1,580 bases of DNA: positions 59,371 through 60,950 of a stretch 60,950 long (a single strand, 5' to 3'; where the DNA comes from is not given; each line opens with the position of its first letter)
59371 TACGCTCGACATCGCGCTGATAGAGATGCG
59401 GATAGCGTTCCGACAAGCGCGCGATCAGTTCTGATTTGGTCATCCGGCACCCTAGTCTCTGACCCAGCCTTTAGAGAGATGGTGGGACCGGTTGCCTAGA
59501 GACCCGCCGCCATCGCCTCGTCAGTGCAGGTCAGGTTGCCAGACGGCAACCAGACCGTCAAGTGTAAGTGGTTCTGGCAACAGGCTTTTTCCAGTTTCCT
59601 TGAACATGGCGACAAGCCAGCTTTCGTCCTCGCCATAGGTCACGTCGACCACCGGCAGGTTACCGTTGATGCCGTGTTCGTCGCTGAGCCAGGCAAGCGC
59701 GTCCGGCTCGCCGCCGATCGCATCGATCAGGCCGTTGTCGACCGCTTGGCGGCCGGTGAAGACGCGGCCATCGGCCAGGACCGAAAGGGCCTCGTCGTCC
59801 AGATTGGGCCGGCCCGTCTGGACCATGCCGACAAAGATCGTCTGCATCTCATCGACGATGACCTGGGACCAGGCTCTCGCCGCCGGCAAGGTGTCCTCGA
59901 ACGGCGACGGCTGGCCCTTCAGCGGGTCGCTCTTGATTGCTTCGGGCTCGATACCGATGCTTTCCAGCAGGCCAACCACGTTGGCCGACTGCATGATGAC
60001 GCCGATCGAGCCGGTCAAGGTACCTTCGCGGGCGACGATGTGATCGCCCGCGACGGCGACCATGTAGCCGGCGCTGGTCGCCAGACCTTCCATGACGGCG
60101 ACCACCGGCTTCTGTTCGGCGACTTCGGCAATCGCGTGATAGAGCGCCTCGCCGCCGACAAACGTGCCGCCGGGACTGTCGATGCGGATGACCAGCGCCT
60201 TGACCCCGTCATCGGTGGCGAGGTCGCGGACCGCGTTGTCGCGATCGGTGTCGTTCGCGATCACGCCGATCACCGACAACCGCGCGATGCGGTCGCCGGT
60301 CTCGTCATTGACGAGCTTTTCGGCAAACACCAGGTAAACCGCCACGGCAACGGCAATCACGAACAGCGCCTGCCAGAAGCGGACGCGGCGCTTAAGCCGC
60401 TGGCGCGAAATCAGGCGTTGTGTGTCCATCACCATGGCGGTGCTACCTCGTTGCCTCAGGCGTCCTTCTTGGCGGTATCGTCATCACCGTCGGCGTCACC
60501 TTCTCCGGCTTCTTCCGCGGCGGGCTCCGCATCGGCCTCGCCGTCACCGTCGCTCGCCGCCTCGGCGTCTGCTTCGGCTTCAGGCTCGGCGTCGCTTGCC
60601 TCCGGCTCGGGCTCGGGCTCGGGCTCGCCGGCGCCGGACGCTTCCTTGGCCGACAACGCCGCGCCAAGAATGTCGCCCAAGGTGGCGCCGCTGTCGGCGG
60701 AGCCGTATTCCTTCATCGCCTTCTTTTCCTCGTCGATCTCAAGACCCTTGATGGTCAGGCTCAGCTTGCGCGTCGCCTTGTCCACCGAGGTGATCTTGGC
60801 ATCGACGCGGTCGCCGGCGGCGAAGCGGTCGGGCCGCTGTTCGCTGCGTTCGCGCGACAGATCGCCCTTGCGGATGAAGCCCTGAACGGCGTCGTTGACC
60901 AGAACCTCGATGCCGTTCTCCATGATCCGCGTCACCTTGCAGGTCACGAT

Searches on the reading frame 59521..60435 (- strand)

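Call 91: search_protein_families(library=pfam, proteins=[window:59521-60435:-], max_evalue=0.0001)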
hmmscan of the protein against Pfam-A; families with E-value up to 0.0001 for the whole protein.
window:59521-60435:- (304 aa): 3 families
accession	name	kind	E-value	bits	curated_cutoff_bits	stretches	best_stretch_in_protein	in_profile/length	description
PF01343.23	Peptidase_S49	-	8.1e-39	133.5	24.9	1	105-256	3-153/154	Peptidase family S49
PF00574.28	CLP_protease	-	1.1e-06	29.1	20.2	1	73-132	41-98/182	Clp protease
PF25145.1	NfeD1b_N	-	2e-05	24.7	40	1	73-153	26-104/189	NfeD1b, N-terminal domain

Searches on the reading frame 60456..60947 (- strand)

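Call 91: search_protein_families(library=pfam, proteins=[window:60456-60947:-], max_evalue=0.0001)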
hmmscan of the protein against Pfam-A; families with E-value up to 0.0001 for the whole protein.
window:60456-60947:- (163 aa): 1 family
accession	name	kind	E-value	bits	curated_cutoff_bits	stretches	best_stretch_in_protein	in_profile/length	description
PF00575.29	S1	-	4.8e-11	43.3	22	1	4-67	11-74/74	S1 RNA binding domain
